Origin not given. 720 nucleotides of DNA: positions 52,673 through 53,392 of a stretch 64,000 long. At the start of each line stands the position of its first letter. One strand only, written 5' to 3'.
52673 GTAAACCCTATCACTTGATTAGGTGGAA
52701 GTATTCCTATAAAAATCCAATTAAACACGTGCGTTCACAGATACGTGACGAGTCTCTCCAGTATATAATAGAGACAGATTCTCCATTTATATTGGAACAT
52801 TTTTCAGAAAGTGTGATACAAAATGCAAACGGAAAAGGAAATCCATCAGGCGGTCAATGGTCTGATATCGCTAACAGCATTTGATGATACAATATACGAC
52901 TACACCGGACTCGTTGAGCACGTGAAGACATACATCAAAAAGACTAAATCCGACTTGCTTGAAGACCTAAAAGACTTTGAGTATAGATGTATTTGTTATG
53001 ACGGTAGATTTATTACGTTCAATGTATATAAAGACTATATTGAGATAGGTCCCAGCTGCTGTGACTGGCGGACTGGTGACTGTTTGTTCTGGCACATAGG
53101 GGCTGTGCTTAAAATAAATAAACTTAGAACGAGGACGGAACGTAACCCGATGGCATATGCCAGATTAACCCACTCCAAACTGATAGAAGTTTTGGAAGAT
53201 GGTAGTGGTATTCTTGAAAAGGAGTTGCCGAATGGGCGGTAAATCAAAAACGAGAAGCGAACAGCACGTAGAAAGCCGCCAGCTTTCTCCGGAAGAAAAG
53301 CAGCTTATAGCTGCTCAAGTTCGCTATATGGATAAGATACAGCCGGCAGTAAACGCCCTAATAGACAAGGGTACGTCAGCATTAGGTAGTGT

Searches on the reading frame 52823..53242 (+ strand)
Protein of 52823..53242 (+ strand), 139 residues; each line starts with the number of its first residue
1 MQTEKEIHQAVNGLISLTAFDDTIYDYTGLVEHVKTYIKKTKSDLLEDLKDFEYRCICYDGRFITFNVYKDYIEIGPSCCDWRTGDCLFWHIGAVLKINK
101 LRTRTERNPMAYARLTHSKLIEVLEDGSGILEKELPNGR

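Call 60: find_encoding_contigs(protein=window:52823-53242:+, flank=1500, max_places=10)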
Protein window:52823-53242:+ (139 aa): 24 contigs read that carry it; 9 places shown.
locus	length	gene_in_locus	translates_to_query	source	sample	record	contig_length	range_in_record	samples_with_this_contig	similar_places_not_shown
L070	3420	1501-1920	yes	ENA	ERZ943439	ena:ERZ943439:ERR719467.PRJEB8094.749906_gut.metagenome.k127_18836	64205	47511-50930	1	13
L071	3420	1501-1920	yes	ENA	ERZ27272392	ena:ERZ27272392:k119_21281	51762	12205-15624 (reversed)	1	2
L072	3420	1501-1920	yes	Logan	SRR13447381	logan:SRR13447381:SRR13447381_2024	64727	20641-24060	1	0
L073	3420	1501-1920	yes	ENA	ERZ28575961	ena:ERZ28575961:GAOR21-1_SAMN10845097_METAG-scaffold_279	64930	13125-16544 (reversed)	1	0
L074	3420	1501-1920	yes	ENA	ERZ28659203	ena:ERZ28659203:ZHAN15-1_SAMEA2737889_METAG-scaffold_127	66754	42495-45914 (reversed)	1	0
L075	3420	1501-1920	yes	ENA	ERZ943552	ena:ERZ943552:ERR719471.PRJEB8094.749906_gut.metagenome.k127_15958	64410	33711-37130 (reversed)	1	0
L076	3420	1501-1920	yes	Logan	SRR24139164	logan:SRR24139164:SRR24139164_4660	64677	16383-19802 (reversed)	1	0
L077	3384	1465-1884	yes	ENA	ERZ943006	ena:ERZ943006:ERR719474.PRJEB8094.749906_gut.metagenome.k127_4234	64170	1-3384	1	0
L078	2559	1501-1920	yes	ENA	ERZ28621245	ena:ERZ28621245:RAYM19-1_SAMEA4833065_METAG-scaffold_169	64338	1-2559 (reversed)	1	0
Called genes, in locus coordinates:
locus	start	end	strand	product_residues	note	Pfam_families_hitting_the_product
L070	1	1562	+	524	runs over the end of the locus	-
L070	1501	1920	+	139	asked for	-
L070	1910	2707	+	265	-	-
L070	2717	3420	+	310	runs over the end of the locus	-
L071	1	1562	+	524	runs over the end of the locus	-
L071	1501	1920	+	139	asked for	-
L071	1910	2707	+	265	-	-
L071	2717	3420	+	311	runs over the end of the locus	-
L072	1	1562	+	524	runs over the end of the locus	-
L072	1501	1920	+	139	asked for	-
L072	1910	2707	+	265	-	-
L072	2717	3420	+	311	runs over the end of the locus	-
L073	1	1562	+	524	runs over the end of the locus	-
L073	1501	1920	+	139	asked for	-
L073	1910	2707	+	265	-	-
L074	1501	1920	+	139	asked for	-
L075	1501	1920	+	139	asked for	-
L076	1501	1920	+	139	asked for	-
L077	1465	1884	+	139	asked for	-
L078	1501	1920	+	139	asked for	-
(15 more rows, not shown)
